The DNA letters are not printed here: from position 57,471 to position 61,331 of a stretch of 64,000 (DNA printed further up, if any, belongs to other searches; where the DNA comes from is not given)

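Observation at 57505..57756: A perfect 16-bp tandem repeat separates the only ATG from the signal peptide of a 1142-aa surface protein, out of frame by one unit: candidate slipped-strand phase switch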

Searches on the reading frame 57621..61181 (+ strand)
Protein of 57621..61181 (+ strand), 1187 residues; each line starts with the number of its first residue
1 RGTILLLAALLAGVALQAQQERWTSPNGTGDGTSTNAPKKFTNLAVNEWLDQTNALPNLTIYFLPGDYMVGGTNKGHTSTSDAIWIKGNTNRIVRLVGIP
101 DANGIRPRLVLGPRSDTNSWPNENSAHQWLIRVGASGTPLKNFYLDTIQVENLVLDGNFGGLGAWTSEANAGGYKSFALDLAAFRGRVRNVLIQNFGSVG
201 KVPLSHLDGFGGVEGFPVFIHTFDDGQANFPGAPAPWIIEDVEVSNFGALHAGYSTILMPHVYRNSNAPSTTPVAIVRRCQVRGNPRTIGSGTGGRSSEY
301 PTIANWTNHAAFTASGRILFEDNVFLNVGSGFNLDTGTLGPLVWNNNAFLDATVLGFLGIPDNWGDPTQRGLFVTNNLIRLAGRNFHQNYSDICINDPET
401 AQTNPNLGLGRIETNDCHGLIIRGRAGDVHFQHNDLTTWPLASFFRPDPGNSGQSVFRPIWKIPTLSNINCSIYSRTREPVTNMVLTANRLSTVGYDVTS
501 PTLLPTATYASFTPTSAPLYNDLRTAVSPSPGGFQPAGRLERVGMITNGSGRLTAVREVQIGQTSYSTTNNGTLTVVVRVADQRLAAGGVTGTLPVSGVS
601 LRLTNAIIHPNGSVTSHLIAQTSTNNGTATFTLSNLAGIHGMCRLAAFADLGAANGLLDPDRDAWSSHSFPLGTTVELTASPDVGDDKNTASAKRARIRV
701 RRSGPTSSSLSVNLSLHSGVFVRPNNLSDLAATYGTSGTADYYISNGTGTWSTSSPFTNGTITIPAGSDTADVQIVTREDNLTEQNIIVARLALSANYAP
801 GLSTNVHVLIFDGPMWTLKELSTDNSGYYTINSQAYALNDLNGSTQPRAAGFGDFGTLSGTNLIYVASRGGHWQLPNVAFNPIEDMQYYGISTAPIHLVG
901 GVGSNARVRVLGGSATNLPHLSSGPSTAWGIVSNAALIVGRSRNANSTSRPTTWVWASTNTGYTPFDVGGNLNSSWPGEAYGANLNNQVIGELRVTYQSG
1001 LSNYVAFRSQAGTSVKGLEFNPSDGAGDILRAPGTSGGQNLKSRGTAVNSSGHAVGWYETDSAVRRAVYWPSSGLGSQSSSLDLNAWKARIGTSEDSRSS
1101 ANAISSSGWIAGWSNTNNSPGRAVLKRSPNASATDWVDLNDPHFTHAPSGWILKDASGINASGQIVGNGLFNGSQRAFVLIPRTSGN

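Call 8: search_protein_families(library=pfam, proteins=[window:57621-61181:+], max_evalue=0.01)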
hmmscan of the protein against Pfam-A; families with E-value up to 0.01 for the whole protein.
window:57621-61181:+ (1187 aa): 0 families

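Call 10: find_homologous_proteins(query=window:57621-61181:+)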
Query window:57621-61181:+ (1187 aa): 9 proteins with E <= 0.001 among 8000 candidates.
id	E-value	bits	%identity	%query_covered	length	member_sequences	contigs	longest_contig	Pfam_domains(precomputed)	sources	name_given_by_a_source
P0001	0.0e+0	2592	100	96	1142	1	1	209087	-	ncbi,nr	ncbi:MAG: hypothetical protein KF791_06275 [Verrucomicrobiae bacterium]|nr:hypothetical protein [Ver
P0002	0.0e+0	1349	54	98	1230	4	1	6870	-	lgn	-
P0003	0.0e+0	1049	46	99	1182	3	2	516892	-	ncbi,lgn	ncbi:MAG: hypothetical protein U1G08_04810 [Verrucomicrobiota bacterium]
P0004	2.2e-290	985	46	95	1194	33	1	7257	-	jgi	jgi:hypothetical protein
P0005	7.0e-216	738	41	97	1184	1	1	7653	-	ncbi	-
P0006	9.1e-203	695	39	98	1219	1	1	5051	-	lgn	-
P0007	1.5e-188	648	40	89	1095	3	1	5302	-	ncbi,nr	ncbi:MAG TPA: hypothetical protein DCE44_20075, partial [Verrucomicrobiales bacterium]|nr:hypothetic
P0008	1.6e-176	608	36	100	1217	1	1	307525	-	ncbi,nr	ncbi:MAG: hypothetical protein KF791_02055 [Verrucomicrobiae bacterium]|nr:hypothetical protein [Ver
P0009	1.0e-128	449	34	99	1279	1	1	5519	-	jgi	-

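Call 12: find_encoding_contigs(protein=P0001, flank=3000, max_places=10)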
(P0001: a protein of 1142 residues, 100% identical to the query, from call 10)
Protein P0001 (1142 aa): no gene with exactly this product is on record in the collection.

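Call 15: find_encoding_contigs(protein=P0002, flank=3000, max_places=4)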
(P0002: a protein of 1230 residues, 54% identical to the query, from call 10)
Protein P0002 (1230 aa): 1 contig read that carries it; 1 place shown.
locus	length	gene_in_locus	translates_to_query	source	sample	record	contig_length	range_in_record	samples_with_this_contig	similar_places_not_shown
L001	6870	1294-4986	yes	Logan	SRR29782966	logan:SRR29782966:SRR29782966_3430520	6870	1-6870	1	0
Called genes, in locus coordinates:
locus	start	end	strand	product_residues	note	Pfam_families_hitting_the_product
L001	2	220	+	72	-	?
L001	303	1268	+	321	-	-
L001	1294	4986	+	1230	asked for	-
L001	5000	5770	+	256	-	-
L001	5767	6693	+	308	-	PF07963:N_methyl (weak)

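Call 20: find_encoding_contigs(protein=P0008, flank=10000, max_places=3)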
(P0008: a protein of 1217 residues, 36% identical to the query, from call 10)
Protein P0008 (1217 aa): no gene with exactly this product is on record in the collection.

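Call 21: find_encoding_contigs(protein=P0003, flank=5000, max_places=4)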
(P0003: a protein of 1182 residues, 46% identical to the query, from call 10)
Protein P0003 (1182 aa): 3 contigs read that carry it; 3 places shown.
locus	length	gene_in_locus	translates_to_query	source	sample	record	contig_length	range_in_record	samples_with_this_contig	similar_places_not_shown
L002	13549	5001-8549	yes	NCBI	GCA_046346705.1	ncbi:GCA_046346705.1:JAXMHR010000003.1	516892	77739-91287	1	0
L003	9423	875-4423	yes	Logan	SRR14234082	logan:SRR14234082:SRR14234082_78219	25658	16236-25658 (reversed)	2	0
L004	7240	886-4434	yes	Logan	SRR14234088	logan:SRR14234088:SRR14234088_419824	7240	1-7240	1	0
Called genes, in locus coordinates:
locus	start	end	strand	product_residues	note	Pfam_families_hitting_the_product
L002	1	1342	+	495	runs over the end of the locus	PF10412:TrwB_AAD_bind, PF02534:T4SS-DNA_transf, PF12696:TraG-D_C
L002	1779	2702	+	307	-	-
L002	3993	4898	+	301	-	-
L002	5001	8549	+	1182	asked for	-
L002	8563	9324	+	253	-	-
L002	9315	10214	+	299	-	PF07963:N_methyl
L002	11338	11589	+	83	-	PF01381:HTH_3, PF13443:HTH_26 (weak)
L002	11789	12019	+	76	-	PF04014:MazE_antitoxin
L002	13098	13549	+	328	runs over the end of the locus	PF02899:Phage_int_SAM_1 (weak), PF13495:Phage_int_SAM_4 (weak), PF00589:Phage_integrase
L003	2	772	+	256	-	?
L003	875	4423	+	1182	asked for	-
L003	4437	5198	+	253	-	-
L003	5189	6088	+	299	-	PF07963:N_methyl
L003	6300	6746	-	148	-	-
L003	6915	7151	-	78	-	-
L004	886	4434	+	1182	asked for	-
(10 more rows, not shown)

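Call 23: search_protein_families(library=ncbifam, proteins=[window:57621-61181:+], max_evalue=0.01)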
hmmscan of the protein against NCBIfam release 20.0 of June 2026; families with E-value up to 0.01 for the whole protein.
window:57621-61181:+ (1187 aa): 1 family
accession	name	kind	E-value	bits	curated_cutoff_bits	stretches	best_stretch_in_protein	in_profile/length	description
TIGR02913.1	HAF_rpt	repeat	0.00071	19.5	22.65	0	1156-1178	1-24/39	HAF repeat protein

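Call 26: find_related_loci(query=window:57621-61181:+, collection=genome_contigs, flank=6000)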
Query window:57621-61181:+ (1187 aa) in genome_contigs; peptide patterns used: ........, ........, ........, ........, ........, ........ (x = any residue, [..] = any of these).
16 stretches matched a pattern, but none encodes a relative of the query by tblastn (E <= 1e-3).

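Call 33: search_solved_structures(query=window:57621-61181:+, max_evalue=1)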
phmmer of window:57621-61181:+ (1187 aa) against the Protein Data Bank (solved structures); distinct sequences matched with E-value up to 1: 0.

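Call 49: find_encoding_contigs(protein=P0006, flank=1500, max_places=2)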
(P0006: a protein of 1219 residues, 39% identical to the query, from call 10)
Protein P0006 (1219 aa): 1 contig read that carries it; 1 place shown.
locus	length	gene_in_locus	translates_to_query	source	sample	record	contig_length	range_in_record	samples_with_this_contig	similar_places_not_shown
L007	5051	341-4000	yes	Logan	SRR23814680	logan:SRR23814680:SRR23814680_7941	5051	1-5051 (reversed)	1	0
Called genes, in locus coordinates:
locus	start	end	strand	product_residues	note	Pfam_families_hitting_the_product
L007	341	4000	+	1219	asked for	-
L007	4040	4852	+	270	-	-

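Call 50: find_encoding_contigs(protein=P0004, flank=1500, max_places=2)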
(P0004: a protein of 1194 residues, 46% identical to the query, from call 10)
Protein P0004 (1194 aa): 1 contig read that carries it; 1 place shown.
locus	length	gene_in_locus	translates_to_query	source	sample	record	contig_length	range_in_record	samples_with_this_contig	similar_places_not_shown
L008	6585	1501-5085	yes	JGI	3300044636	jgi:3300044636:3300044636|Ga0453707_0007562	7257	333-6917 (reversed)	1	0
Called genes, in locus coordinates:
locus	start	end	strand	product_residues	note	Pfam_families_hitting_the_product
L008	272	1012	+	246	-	-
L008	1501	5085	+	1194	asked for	-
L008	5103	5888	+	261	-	-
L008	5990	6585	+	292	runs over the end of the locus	-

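Call 57: list_cluster_members(proteins=[P0004, P0002, P0003, P0007])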
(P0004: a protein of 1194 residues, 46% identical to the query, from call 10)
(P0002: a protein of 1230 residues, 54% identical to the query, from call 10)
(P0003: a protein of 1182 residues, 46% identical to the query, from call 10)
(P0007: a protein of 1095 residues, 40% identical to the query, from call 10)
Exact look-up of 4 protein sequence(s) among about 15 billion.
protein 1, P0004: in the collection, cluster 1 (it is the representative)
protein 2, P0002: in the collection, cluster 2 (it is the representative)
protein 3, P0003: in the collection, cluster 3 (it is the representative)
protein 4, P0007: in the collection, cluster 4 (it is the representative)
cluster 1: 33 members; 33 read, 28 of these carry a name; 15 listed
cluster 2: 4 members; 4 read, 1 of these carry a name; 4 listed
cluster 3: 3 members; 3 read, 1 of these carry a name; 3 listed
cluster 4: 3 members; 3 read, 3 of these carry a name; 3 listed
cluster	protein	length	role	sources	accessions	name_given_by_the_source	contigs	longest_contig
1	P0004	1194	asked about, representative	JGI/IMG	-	hypothetical protein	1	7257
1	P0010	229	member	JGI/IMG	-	hypothetical protein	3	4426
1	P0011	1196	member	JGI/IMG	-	hypothetical protein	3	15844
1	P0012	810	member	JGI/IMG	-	hypothetical protein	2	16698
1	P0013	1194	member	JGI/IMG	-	hypothetical protein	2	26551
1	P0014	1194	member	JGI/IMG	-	hypothetical protein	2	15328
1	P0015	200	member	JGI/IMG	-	hypothetical protein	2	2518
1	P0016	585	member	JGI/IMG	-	hypothetical protein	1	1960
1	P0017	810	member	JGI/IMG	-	hypothetical protein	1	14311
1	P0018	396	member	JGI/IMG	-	hypothetical protein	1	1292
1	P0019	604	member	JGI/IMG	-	hypothetical protein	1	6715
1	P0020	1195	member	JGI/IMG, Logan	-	hypothetical protein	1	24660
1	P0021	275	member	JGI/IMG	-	hypothetical protein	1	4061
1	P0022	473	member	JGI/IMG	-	hypothetical protein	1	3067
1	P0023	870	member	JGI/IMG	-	hypothetical protein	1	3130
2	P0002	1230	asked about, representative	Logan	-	-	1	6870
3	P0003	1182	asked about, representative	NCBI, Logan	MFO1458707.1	MAG: hypothetical protein U1G08_04810 [Verrucomicrobiota bacterium]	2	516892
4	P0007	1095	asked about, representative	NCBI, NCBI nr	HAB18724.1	MAG TPA: hypothetical protein DCE44_20075, partial [Verrucomicrobiales bacterium] | hypothetical protein [Verrucomicrobiales bacterium]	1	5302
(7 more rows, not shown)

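Call 58: search_protein_representatives(protein=window:57621-61181:+)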
Query: 1187 residues. Proteins with E-value up to 0.001 (for the whole library): 780; up to 1e-10: 109; up to 1e-30: 62. The best 150 are listed.
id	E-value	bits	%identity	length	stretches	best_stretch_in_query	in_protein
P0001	0.0e+00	2592.1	100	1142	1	46-1187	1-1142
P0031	9.8e-283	957.8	47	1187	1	28-1187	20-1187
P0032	1.6e-220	751.7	63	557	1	630-1187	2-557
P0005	2.2e-216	738.0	45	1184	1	37-1186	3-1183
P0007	4.6e-189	647.5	44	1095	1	122-1185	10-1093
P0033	1.1e-165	570.1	43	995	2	652-1187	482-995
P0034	1.0e-144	500.6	36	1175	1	11-1186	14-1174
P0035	2.1e-134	466.5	60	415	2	540-726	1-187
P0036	1.0e-130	454.3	39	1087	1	143-1186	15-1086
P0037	3.1e-118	412.9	38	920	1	301-1186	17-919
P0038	1.8e-102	360.7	44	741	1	464-1186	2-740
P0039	3.0e-100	353.4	40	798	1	409-1186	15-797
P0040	2.0e-97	344.0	34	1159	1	18-1182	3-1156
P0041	1.4e-94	334.6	55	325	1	884-1187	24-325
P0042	1.0e-93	331.7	36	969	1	236-1186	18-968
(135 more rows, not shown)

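Call 60: find_related_loci(query=A2, collection=metagenome_contigs, flank=5000)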
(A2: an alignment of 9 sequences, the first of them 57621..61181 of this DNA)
Query A2 (1187 aa) in metagenome_contigs; peptide patterns used: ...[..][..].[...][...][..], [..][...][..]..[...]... (x = any residue, [..] = any of these).
174 stretches matched a pattern; 7 encode a relative of the query (tblastn E <= 1e-3); 7 distinct loci.
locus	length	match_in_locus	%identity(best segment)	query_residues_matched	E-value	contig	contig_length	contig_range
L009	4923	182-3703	56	15-1187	0e+0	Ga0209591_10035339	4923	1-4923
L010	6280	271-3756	54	23-1187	0e+0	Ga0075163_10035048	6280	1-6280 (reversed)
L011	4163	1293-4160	58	18-974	0e+0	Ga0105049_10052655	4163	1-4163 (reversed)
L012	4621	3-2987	37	188-1186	2e-156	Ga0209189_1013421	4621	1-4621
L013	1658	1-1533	62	434-1047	2e-107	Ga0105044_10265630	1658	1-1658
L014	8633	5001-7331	36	457-1187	2e-96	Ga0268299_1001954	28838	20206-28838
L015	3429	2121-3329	33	471-822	3e-39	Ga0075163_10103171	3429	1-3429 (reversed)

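Call 66: find_encoding_contigs(protein=P0013, flank=1500, max_places=4)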
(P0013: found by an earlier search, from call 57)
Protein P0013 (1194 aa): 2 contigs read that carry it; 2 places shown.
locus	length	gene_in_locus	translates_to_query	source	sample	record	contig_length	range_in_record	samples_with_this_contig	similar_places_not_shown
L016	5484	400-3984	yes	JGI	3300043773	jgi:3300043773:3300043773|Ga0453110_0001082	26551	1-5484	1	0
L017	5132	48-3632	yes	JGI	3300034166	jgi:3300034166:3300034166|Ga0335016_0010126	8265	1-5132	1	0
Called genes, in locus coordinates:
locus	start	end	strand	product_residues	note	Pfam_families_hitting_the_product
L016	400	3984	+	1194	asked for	-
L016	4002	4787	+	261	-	-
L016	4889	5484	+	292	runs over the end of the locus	-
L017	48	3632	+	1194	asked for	-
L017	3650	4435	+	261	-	-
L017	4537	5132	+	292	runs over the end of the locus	-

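Call 67: find_encoding_contigs(protein=P0011, flank=1500, max_places=4)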
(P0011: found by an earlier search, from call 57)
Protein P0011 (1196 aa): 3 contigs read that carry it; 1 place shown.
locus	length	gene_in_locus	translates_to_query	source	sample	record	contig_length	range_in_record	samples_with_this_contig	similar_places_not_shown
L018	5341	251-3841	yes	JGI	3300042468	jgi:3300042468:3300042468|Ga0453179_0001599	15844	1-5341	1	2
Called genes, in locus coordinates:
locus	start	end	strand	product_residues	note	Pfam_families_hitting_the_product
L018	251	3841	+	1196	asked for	-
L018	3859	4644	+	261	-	-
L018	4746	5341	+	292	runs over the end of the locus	-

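Call 70: find_encoding_contigs(protein=P0014, flank=1500, max_places=4)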
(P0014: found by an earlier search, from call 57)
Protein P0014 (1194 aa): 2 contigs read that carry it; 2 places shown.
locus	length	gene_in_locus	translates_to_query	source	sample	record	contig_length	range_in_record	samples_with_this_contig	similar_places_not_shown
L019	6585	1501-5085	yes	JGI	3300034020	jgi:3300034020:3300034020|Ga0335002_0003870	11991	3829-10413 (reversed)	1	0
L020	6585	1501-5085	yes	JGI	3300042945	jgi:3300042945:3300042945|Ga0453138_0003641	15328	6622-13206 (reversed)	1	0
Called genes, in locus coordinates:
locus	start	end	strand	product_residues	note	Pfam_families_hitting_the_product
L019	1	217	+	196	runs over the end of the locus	-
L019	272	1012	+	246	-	-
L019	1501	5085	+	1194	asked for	-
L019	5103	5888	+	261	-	-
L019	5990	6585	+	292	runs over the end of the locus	-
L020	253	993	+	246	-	-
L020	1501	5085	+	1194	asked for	-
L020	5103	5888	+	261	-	-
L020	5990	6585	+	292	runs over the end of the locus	-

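Call 71: find_encoding_contigs(protein=P0020, flank=1500, max_places=4)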
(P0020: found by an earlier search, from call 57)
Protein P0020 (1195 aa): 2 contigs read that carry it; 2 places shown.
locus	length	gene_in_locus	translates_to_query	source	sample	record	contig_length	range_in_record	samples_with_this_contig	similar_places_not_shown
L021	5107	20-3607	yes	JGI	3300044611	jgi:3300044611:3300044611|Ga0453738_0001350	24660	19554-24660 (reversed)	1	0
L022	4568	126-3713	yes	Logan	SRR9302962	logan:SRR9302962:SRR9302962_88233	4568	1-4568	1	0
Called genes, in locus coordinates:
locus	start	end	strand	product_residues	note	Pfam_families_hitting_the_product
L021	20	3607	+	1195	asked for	-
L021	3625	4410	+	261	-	-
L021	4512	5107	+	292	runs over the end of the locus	-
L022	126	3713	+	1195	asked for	-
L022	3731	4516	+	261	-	-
